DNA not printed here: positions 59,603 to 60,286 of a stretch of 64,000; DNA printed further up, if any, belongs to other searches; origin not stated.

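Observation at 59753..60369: Two paralogous multi-CxxC zinc-ribbon genes inserted between carA and carB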

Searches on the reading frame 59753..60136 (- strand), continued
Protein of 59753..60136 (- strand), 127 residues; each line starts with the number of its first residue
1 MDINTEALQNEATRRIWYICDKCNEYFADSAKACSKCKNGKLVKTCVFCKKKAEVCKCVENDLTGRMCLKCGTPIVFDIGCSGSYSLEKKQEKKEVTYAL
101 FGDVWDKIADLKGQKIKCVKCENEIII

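Call 63: fold_search(model_id=the predicted structure, library=pdb)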
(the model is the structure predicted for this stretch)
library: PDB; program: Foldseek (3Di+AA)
matches with E <= 10: 229; with E <= 0.001: 0
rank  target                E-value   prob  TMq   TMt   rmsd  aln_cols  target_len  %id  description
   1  5edv_B                2.4e-01  0.06  0.13  0.06  14.7       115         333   16  Structure of the HOIP-RBR/UbcH5B~ubiquitin transfer complex (released 2016-01-20)
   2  6sc5_A                3.0e-01  0.07  0.16  0.08  16.1       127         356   16  dAb3/HOIP-RBR-Ligand2 (released 2019-11-27)
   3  2ct7_MODEL_1_A        4.1e-01  0.11  0.17  0.22  11.4        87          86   16  Solution Structure of the IBR domain of the RING finger protein 31 protein (released 2005-11-23)
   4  7t6d_B                4.4e-01  0.60  0.24  0.09   3.0        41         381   17  CryoEM structure of the YejM/LapB complex (released 2022-08-17)
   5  8fru_m                4.7e-01  0.54  0.24  0.50   4.5        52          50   23  60S subunit of the Giardia lamblia 80S ribosome (released 2024-01-31)
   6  8bbg_A                5.7e-01  0.07  0.18  0.03  15.3       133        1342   16  Structure of the IFT-A complex; anterograde IFT-A train model (released 2022-12-21)
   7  6sc9_A                6.1e-01  0.06  0.16  0.08  15.8       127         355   18  dAb3/HOIP-RBR-HOIPIN-8 (released 2019-11-27)
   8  7yuj_B                6.1e-01  0.05  0.15  0.14  13.8       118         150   17  Crystal structure of HOIL-1L(365-510) (released 2023-08-30)
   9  7m4m_A                6.1e-01  0.04  0.16  0.12  13.3       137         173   17  Crystal structure of RBR E3 ligase RNF216 with ubiquitin (released 2022-01-05)
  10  7m4o_A                6.5e-01  0.08  0.16  0.17  11.0        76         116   17  Crystal structure of phosphorylated RBR E3 ligase RNF216 in complex with K63-linked di-ubiquitin (released 2022-01-05)
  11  5edv_A                6.5e-01  0.03  0.13  0.07  14.8       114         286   17  Structure of the HOIP-RBR/UbcH5B~ubiquitin transfer complex (released 2016-01-20)
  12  9nri_Be               7.0e-01  0.44  0.21  0.49   2.7        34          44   44  Methanosarcina acetivorans 50S subunit obtained from acetate-grown cells (released 2025-09-24)
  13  8ppt_B                7.0e-01  0.44  0.26  0.04   4.0        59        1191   25  Pyrococcus abyssi DNA polymerase D (PolD) in its editing mode bound to a primer/template substrate containing a mismat (released 2023-12-20)
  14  4awg_C                7.4e-01  0.07  0.21  0.15  11.0       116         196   15  Influenza strain pH1N1 2009 polymerase subunit PA endonuclease in complex with diketo compound 3 (released 2012-08-22)
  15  7yuj_A                7.4e-01  0.04  0.16  0.14  14.1       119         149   17  Crystal structure of HOIL-1L(365-510) (released 2023-08-30)
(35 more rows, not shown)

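Call 64: list_cluster_members(proteins=[P0003, P0005, P0006, P0008, P0011, P0014, P0009, P0010, P0012, P0019])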
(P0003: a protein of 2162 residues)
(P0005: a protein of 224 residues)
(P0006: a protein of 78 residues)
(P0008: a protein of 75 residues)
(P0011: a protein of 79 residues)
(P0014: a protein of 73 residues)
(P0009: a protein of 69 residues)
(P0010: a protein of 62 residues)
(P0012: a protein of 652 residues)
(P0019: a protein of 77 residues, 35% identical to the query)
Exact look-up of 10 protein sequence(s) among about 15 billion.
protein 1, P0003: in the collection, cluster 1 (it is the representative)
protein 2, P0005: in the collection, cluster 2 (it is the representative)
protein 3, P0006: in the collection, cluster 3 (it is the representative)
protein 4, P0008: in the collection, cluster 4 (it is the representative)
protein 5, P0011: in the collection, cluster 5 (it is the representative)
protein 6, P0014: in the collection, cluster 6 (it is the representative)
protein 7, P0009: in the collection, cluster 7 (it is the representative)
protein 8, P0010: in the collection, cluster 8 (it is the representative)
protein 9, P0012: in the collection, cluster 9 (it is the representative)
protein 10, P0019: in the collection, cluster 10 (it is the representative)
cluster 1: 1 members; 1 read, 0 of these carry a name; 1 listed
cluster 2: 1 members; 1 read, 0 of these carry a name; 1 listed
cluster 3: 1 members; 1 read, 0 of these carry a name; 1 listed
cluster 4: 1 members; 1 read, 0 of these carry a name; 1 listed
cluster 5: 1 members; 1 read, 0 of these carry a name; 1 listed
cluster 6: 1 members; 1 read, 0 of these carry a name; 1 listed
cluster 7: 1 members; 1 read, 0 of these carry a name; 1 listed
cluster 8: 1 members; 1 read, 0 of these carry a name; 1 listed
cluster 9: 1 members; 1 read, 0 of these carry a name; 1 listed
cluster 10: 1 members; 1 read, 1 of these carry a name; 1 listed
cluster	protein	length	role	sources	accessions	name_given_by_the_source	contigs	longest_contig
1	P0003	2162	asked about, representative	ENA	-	-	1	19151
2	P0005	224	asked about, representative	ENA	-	-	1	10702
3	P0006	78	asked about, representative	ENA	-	-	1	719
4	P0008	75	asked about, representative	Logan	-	-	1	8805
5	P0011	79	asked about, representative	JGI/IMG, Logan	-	-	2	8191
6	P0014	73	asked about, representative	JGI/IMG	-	-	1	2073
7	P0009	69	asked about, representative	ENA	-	-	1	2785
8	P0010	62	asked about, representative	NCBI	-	-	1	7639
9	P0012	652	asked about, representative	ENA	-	-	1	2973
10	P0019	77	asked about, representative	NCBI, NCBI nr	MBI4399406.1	hypothetical protein HY570_01530 [Candidatus Micrarchaeota archaeon] | hypothetical protein [Candidatus Micrarchaeota archaeon]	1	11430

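Call 82: fold_search(model_id=the predicted structure, library=viral)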
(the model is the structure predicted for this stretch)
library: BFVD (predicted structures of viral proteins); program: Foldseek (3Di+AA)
matches with E <= 10: 321; with E <= 0.001: 0
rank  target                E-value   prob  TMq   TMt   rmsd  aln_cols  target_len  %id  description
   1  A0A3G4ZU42            1.6e-01  0.08  0.18  0.12  15.1       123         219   22  E3 ubiquitin-protein ligase Mdm2 [Edafosvirus sp.]
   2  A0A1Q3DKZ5            1.9e-01  0.15  0.21  0.14   8.8       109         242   20  Uncharacterized protein [Chionoecetes opilio bacilliform virus]
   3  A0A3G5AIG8            2.4e-01  0.20  0.18  0.25   9.3        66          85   20  RWD-domain-containing protein [Sylvanvirus sp.]
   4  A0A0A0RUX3            2.6e-01  0.90  0.25  0.20   3.0        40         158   20  Uncharacterized protein [Bacillus phage Mater]
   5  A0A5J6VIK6            3.4e-01  0.09  0.19  0.06  13.1       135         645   15  RING-type domain-containing protein [Megaviridae environmental sample]
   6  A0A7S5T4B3            3.6e-01  0.08  0.17  0.07  12.4        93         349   18  (no name in the UniProt tables at hand)
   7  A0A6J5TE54            3.9e-01  0.38  0.26  0.36   4.9        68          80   15  Uncharacterized protein [uncultured Caudovirales phage]
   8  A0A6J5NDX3            4.1e-01  0.93  0.21  0.61   2.8        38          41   18  Uncharacterized protein [uncultured Caudovirales phage]
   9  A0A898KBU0            5.0e-01  0.47  0.24  0.36   8.5        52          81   21  (no name in the UniProt tables at hand)
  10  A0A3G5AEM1            5.0e-01  0.14  0.15  0.07   7.9        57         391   23  Putative E3 ubiquitin ligase triad3 [Hyperionvirus sp.]
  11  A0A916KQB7            7.0e-01  0.05  0.15  0.04  14.4        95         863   19  NTPase/helicase [Mythimna separata entomopoxvirus 'L']
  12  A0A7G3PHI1            7.4e-01  0.87  0.22  0.59   2.0        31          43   26  Putative DNA-directed RNA polymerase [Sphingomonas phage vB_StuS_MMDA13]
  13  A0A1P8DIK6            7.4e-01  0.51  0.20  0.20   2.9        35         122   23  (no name in the UniProt tables at hand)
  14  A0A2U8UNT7            7.9e-01  0.54  0.21  0.59   3.3        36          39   30  Uncharacterized protein [Streptomyces phage Ibantik]
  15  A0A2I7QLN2            7.9e-01  0.33  0.21  0.07   7.7        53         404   15  (no name in the UniProt tables at hand)
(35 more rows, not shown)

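Call 83: search_protein_families(library=phrogs, proteins=[L067:796-1509:+, L067:1499-2926:-, L067:3558-3890:+, L067:3956-4225:+, L067:4530-5027:+, L067:5099-5629:+, L067:6677-7147:+, L067:7148-7531:-, L067:8144-8914:-, L067:9075-9992:-], max_evalue=0.001)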
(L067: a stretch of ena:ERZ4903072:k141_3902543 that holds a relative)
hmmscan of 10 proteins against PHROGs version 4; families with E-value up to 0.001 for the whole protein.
L067:796-1509:+ (237 aa): 0 families

L067:1499-2926:- (475 aa): 0 families

L067:3558-3890:+ (110 aa): 1 family
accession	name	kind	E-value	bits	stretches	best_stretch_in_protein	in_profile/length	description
phrog_186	-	DNA, RNA and nucleotide metabolism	1.2e-05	26.2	1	26-102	61-131/308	DnaD-like helicase loader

L067:3956-4225:+ (89 aa): 2 families
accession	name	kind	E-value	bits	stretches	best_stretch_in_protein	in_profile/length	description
phrog_497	-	moron, auxiliary metabolic gene and host takeover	2.8e-06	28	1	10-61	15-71/342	toxin-antitoxin system HicB-like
phrog_11958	-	unknown function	0.00013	23.1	1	6-59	3-56/84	-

L067:4530-5027:+ (165 aa): 0 families

L067:5099-5629:+ (176 aa): 0 families

L067:6677-7147:+ (156 aa): 0 families

L067:7148-7531:- (127 aa): 0 families

L067:8144-8914:- (256 aa): 1 family
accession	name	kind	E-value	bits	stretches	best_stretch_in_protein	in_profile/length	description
phrog_4901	-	other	1.6e-10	41.9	1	9-116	5-107/273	hydrolase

L067:9075-9992:- (305 aa): 0 families

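Call 84: search_protein_families(library=pfam, proteins=[L065:4671-5960:+, L064:5002-5274:+], max_evalue=0.01)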
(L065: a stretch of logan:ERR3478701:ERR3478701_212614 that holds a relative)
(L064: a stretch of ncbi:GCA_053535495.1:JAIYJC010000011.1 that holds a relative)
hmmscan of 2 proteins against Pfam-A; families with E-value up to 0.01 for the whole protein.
L065:4671-5960:+ (429 aa): 4 families
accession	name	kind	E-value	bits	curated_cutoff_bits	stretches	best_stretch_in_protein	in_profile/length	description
PF13646.12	HEAT_2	-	2.7e-05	24.8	27.7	1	153-211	4-57/88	HEAT repeats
PF12755.13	Vac14_Fab1_bd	-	0.0041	18.1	22.1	0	184-218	26-60/97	Vacuolar 14 Fab1-binding region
PF02985.28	HEAT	-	0.0043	17.6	23.5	0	187-211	2-26/31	HEAT repeat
PF12348.14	CLASP_N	-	0.0062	16.6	27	0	111-213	95-204/227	CLASP N terminal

L064:5002-5274:+ (90 aa): 1 family
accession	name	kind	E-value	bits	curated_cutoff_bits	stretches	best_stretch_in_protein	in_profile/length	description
PF14952.11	zf-tcix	-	0.0084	16.1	31.2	1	47-61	4-18/42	Putative treble-clef, zinc-finger, Zn-binding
